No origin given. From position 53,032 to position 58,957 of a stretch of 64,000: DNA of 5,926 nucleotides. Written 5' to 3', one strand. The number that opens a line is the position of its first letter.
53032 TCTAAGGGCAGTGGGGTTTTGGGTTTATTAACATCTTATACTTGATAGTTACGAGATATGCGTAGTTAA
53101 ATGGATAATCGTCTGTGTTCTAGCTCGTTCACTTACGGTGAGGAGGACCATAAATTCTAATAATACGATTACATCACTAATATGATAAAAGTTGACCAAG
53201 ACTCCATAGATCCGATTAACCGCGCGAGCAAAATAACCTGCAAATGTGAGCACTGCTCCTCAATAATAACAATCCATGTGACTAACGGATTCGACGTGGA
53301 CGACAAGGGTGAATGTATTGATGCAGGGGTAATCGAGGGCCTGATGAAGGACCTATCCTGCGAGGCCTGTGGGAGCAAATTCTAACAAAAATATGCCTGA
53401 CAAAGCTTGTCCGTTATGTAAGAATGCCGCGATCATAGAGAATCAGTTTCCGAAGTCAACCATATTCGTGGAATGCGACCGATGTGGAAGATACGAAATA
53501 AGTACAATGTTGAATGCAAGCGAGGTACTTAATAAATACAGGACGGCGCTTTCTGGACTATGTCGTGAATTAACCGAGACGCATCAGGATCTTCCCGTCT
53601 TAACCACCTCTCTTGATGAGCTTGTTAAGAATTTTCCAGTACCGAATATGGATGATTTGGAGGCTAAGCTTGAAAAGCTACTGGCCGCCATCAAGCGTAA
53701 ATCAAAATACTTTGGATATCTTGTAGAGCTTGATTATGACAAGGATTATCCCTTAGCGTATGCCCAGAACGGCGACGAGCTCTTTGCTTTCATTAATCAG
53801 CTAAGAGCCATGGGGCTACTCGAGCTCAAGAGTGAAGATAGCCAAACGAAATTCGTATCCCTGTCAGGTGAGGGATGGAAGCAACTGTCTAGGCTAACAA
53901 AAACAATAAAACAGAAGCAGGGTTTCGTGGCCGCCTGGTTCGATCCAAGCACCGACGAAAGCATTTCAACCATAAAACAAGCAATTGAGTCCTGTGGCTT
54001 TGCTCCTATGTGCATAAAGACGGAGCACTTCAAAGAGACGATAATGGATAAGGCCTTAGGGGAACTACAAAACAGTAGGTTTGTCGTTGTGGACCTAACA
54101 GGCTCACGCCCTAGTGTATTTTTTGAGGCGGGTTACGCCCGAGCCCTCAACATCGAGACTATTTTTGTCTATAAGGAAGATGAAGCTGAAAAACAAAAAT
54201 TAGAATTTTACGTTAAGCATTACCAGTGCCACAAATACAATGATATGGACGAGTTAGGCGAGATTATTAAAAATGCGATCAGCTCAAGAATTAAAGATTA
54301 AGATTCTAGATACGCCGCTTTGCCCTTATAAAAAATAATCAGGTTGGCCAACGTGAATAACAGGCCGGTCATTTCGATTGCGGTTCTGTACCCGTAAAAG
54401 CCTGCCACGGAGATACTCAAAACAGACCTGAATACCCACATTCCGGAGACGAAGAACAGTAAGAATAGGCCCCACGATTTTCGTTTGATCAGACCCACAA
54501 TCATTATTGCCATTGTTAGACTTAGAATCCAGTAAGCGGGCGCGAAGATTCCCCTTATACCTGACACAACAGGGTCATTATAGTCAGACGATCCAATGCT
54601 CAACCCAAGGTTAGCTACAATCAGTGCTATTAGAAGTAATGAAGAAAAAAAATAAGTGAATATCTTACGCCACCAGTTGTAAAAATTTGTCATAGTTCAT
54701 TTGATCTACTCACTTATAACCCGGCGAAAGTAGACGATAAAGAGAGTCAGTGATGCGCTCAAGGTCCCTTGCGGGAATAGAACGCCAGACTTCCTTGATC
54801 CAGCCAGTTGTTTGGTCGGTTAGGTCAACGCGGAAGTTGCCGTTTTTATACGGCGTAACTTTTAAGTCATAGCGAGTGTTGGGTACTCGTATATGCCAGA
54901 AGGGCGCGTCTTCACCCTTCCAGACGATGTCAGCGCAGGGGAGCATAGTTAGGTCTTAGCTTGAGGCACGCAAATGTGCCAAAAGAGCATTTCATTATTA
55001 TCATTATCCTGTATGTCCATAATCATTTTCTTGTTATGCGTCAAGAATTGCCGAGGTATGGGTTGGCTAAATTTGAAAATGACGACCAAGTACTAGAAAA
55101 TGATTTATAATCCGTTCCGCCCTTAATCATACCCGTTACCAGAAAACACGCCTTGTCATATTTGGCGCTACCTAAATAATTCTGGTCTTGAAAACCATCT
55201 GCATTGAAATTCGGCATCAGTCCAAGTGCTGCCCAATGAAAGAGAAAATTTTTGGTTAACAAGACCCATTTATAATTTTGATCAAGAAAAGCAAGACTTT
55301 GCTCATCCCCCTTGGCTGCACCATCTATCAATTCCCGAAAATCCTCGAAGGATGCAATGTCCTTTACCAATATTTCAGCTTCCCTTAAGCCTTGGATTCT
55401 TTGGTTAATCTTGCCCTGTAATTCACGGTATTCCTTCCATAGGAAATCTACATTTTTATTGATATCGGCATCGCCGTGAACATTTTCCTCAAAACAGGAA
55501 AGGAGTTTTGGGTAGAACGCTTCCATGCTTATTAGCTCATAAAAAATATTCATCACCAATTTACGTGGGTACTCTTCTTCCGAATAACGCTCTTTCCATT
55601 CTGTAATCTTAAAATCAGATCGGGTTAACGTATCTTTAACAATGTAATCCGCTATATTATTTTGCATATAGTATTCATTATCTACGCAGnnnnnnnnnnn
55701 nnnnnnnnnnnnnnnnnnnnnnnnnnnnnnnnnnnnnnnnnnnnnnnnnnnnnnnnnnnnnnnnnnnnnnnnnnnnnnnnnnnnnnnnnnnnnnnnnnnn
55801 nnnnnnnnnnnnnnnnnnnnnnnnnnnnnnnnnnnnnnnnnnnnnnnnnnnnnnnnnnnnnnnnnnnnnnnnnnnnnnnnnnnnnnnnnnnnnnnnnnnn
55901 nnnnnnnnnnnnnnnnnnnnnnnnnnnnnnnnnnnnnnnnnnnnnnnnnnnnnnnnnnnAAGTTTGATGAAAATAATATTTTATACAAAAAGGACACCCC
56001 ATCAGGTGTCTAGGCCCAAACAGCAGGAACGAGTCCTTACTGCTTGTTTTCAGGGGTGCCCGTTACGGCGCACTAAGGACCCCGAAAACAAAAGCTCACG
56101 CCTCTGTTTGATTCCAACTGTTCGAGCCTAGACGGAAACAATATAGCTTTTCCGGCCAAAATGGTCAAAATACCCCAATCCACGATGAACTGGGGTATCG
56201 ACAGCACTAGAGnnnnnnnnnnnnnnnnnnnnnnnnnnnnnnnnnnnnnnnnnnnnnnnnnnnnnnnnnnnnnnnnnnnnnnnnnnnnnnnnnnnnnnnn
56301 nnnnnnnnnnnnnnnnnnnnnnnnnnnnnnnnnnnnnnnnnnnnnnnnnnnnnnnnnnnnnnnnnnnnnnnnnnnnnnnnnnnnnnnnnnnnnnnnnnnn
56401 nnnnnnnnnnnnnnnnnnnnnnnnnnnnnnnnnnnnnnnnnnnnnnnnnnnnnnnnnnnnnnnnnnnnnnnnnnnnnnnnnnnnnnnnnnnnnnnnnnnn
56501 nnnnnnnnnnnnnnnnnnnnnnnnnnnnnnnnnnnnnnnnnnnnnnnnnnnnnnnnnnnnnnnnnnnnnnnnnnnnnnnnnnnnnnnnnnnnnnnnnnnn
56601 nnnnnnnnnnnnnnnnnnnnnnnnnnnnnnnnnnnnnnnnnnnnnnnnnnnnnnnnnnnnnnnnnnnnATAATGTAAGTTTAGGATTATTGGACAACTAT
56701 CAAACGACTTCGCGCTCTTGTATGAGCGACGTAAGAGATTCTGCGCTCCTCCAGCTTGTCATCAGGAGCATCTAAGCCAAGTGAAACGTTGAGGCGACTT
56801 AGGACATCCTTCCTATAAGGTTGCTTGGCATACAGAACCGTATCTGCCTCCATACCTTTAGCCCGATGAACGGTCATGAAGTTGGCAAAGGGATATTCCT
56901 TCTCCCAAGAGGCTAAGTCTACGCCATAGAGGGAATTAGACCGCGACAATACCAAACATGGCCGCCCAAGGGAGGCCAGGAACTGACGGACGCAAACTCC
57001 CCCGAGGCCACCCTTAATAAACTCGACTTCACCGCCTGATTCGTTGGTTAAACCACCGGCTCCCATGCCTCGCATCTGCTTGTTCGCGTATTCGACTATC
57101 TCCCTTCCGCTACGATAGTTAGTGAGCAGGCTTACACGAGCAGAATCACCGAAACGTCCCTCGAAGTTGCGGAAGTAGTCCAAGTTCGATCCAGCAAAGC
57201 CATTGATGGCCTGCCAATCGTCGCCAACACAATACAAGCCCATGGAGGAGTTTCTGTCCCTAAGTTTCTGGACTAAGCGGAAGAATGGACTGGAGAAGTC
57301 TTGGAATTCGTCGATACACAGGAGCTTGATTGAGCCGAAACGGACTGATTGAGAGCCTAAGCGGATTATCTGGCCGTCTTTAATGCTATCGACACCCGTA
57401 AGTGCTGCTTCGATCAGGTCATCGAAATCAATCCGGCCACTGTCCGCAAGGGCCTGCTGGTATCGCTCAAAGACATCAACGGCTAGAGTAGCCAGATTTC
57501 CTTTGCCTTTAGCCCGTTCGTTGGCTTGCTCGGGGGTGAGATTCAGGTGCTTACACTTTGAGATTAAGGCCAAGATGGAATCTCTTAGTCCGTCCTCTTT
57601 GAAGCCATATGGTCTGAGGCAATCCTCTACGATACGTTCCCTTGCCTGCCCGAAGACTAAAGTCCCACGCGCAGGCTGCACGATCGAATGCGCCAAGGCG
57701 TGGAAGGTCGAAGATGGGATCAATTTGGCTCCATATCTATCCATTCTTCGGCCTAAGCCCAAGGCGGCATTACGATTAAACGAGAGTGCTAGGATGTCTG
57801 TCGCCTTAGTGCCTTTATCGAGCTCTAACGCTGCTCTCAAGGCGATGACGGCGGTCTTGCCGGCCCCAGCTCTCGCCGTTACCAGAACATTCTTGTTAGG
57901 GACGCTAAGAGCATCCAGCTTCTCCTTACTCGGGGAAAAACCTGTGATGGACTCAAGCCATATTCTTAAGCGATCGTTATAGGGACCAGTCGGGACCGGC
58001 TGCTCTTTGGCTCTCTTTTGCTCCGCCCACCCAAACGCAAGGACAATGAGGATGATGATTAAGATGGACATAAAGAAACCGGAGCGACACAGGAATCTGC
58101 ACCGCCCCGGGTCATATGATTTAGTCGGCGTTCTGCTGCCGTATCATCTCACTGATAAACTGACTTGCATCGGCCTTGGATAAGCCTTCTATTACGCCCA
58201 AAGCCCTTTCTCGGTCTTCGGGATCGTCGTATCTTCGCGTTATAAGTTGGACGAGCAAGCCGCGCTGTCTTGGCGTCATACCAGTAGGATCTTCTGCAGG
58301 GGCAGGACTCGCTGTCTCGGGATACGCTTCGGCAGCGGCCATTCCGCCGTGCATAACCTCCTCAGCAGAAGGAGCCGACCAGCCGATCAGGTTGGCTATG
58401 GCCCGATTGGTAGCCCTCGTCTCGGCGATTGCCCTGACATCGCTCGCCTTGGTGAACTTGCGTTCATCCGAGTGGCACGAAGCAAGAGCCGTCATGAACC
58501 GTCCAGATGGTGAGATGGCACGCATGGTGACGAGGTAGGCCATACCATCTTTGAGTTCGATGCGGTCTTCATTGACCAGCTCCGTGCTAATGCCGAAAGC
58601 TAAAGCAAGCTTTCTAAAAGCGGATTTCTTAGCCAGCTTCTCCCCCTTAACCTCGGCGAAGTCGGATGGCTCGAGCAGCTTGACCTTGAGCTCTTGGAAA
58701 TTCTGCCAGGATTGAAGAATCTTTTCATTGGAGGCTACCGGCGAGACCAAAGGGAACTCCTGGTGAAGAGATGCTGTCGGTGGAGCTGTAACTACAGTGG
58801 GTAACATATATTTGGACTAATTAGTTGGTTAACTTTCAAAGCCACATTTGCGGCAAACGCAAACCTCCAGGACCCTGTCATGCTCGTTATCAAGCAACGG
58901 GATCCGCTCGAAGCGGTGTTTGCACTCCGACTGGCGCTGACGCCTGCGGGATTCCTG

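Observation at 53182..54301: Two-gene unit: small Cys protein plus Zn-ribbon/wHTH/NDT- or TIR-like effector candidate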

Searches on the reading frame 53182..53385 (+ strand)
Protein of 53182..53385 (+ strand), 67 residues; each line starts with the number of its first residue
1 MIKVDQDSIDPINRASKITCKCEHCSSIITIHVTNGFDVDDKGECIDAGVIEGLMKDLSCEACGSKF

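Call 3: search_protein_families(library=pfam, proteins=[window:53182-53385:+], max_evalue=1)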
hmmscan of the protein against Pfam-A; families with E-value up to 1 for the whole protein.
window:53182-53385:+ (67 aa): 3 families
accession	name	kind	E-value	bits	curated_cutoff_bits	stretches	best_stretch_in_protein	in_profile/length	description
PF14353.12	CpXC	-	0.0087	16.5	25.4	1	21-67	2-47/121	CpXC protein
PF13719.11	Zn_ribbon_5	-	0.05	13.8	29.3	1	59-67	4-12/37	zinc-ribbon domain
PF05077.17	DUF678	-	0.43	11.2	24.1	0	55-66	55-66/74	Protein of unknown function (DUF678)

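Call 4: search_protein_families(library=padloc, proteins=[window:53182-53385:+], max_evalue=0.1)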
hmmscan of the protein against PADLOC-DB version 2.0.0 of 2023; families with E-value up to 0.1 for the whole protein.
window:53182-53385:+ (67 aa): 0 families

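Call 6: search_protein_families(library=ncbifam, proteins=[window:53182-53385:+], max_evalue=0.1)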
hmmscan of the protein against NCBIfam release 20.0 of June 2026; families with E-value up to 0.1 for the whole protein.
window:53182-53385:+ (67 aa): 0 families

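Call 49: find_homologous_proteins(query=window:53182-53385:+, max_evalue=0.01)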
Query window:53182-53385:+ (67 aa): 3 proteins with E <= 0.01 among 3 candidates.
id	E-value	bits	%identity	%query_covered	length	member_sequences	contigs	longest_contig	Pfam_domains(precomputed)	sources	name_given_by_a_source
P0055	1.2e-37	144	100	100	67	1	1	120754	-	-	-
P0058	2.5e-29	118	78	100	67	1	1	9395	-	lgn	-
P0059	1.7e-26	109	75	100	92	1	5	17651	-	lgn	-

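Call 67: find_encoding_contigs(protein=P0058, flank=8000, max_places=3)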
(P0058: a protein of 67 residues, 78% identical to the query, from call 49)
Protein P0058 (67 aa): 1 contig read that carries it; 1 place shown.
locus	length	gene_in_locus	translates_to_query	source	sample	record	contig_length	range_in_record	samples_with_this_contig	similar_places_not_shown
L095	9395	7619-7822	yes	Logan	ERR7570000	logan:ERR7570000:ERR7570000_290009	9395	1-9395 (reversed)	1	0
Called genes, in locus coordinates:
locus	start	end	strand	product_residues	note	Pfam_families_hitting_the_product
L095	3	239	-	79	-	?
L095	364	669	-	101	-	-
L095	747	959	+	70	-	-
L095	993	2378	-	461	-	PF08843:AbiEii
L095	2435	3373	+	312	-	PF14088:DUF4268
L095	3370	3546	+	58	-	PF12728:HTH_17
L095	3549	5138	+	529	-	PF01555:N6_N4_Mtase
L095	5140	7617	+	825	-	PF04851:ResIII, PF00270:DEAD (faint)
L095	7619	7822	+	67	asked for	-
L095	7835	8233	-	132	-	-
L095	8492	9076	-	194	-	-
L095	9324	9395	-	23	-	?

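Call 87: predict_structure(alignment_id=A5)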
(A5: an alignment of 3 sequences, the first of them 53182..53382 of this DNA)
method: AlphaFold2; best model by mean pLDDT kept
length: 67 residues; sequences in the alignment: 3
mean_pLDDT: 88.0   pTM: 0.66
mean pLDDT of the five models: 88.0, 85.1, 80.3, 69.5, 66.8
residues with pLDDT >= 90: 21; 70-90: 46; 50-70: 0; < 50: 0
segments of 3 or more residues with pLDDT < 50: none
pLDDT, mean of each block of 10 residues (from residue 1): 89 91 89 90 88 84 83
secondary structure, 60 per line:
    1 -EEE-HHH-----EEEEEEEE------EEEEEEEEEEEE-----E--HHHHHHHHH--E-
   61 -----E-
elements in order: E2-4 E14-21 E28-39 H48-56

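Call 90: fold_search(model_id=the predicted structure, library=pdb)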
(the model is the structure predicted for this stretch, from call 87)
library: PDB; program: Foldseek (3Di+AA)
matches with E <= 10: 181; with E <= 0.001: 0
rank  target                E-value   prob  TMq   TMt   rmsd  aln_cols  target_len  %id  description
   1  8qsz_Y                7.6e-01  0.07  0.19  0.18  12.5        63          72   10  Structure of s. pombe RNA polymerase II in complex with DSIF and Rat1/Rai1 (released 2024-10-23)
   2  1rdu_MODEL_1_A        1.1e+00  0.15  0.38  0.25   6.4        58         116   14  NMR STRUCTURE OF A PUTATIVE NIFB PROTEIN FROM THERMOTOGA (TM1290), WHICH BELONGS TO THE DUF35 FAMILY (released 2004-07-06)
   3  4ccg_X                1.5e+00  0.15  0.25  0.23   1.8        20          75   30  Structure of an E2-E3 complex (released 2014-01-08)
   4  4frf_B                1.6e+00  0.13  0.32  0.13   6.7        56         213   25  Structural Studies and Protein Engineering of Inositol Phosphate Multikinase (released 2012-08-15)
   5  8why_X                1.6e+00  0.02  0.18  0.15  17.1        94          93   16  Cryo- EM structure of Mycobacterium smegmatis 50S ribosomal subunit (body 1) of 70S ribosome and RafH. (released 2024-02-28)
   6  8xrm_I                1.8e+00  0.02  0.17  0.10  18.7        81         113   16  RNA polymerase II elongation complex with DSIF, SPT6, and ELOF1 transcribing genomic DNA extracted from human nuclei (released 2025-05-07)
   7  6wwi_K                1.9e+00  0.06  0.29  0.07  12.5        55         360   11  Apo KIF14[391-755] in complex with a microtubule (released 2021-05-05)
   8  8whx_X                2.2e+00  0.01  0.18  0.14  16.9        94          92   17  Cryo- EM structure of Mycobacterium smegmatis 70S ribosome and RafH. (released 2024-02-28)
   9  4frf_A                2.5e+00  0.09  0.31  0.13   7.8        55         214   20  Structural Studies and Protein Engineering of Inositol Phosphate Multikinase (released 2012-08-15)
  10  8wib_X                2.5e+00  0.02  0.18  0.15  17.0        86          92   17  Cryo- EM structure of Mycobacterium smegmatis 70S ribosome, E- tRNA and RafH. (released 2024-02-28)
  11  8xrm_Q                2.8e+00  0.18  0.41  0.43   3.3        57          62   10  RNA polymerase II elongation complex with DSIF, SPT6, and ELOF1 transcribing genomic DNA extracted from human nuclei (released 2025-05-07)
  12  4ri4_A                2.8e+00  0.06  0.33  0.09   9.7        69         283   14  Crystal structure of PTPN3 (PTPH1) Y676I mutant in complex with vanadate (released 2015-03-11)
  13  4ywl_A                3.2e+00  0.12  0.35  0.11   8.0        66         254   18  Pyrococcus furiosus MCM N-terminal domain F179A point mutant pentameric ring (released 2015-09-23)
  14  9o8u_D                3.2e+00  0.05  0.27  0.26   9.6        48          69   17  (1-methylalkyl)succinate synthase alpha-beta-gamma-delta complex with bound fumarate (released 2025-07-23)
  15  8jjr_j                3.2e+00  0.03  0.23  0.17  12.2        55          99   13  Cryo-EM structure of Symbiodinium photosystem I (released 2024-05-15)
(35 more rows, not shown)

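Call 93: search_protein_families(library=phrogs, proteins=[window:53182-53382:+], max_evalue=0.001)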
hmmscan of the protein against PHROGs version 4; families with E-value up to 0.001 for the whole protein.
window:53182-53382:+ (67 aa): 1 family
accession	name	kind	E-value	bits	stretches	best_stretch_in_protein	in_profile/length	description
phrog_2834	-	unknown function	0.00086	20.1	0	14-66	10-58/78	-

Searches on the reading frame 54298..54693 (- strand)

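Call 3: search_protein_families(library=pfam, proteins=[window:54298-54693:-], max_evalue=1)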
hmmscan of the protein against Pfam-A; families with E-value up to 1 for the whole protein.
window:54298-54693:- (131 aa): 1 family
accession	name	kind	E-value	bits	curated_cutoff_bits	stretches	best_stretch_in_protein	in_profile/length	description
PF18936.5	DUF5684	-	0.039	15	27.4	1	62-130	10-80/81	Family of unknown function (DUF5684)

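Call 4: search_protein_families(library=padloc, proteins=[window:54298-54693:-], max_evalue=0.1)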
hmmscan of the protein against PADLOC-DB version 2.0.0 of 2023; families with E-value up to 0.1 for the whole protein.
window:54298-54693:- (131 aa): 0 families

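Call 6: search_protein_families(library=ncbifam, proteins=[window:54298-54693:-], max_evalue=0.1)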
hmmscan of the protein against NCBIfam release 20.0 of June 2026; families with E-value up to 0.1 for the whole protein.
window:54298-54693:- (131 aa): 0 families

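Call 93: search_protein_families(library=phrogs, proteins=[window:54298-54693:-], max_evalue=0.001)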
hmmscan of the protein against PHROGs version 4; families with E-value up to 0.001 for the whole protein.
window:54298-54693:- (131 aa): 0 families

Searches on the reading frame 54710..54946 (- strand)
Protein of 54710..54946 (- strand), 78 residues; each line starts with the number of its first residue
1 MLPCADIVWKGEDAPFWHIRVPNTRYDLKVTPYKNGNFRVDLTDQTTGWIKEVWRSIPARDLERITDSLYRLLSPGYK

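Call 3: search_protein_families(library=pfam, proteins=[window:54710-54946:-], max_evalue=1)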
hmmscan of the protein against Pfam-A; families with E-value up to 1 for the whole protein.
window:54710-54946:- (78 aa): 1 family
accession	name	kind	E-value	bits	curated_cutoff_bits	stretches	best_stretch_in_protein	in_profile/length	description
PF13590.11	DUF4136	-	0.014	16.2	32.8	1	15-62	83-128/152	Domain of unknown function (DUF4136)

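Call 6: search_protein_families(library=ncbifam, proteins=[window:54710-54946:-], max_evalue=0.1)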
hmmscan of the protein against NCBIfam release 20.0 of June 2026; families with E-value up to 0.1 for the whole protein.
window:54710-54946:- (78 aa): 0 families

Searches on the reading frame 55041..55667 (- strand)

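Call 3: search_protein_families(library=pfam, proteins=[window:55041-55667:-], max_evalue=1)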
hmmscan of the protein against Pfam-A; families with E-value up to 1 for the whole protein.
window:55041-55667:- (208 aa): 1 family
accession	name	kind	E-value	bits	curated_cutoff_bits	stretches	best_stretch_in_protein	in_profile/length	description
PF00647.24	EF1G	-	0.019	15.2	23.3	1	12-50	7-44/107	Elongation factor 1 gamma, conserved domain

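Call 4: search_protein_families(library=padloc, proteins=[window:55041-55667:-], max_evalue=0.1)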
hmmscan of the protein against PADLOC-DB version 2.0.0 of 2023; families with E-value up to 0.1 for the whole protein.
window:55041-55667:- (208 aa): 0 families

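Call 6: search_protein_families(library=ncbifam, proteins=[window:55041-55667:-], max_evalue=0.1)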
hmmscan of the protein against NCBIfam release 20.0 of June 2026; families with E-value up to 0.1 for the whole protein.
window:55041-55667:- (208 aa): 0 families

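Call 93: search_protein_families(library=phrogs, proteins=[window:55041-55667:-], max_evalue=0.001)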
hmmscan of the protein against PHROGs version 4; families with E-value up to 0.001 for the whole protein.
window:55041-55667:- (208 aa): 0 families

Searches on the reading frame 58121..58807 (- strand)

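Call 6: search_protein_families(library=ncbifam, proteins=[window:58121-58807:-], max_evalue=0.1)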
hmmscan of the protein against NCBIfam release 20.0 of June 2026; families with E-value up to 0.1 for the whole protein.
window:58121-58807:- (228 aa): 0 families

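Call 93: search_protein_families(library=phrogs, proteins=[window:58121-58807:-], max_evalue=0.001)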
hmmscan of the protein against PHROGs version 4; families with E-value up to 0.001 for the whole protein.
window:58121-58807:- (228 aa): 1 family
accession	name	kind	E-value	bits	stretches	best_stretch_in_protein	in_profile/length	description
phrog_22961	-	unknown function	0.00027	22.1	1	47-153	105-211/213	-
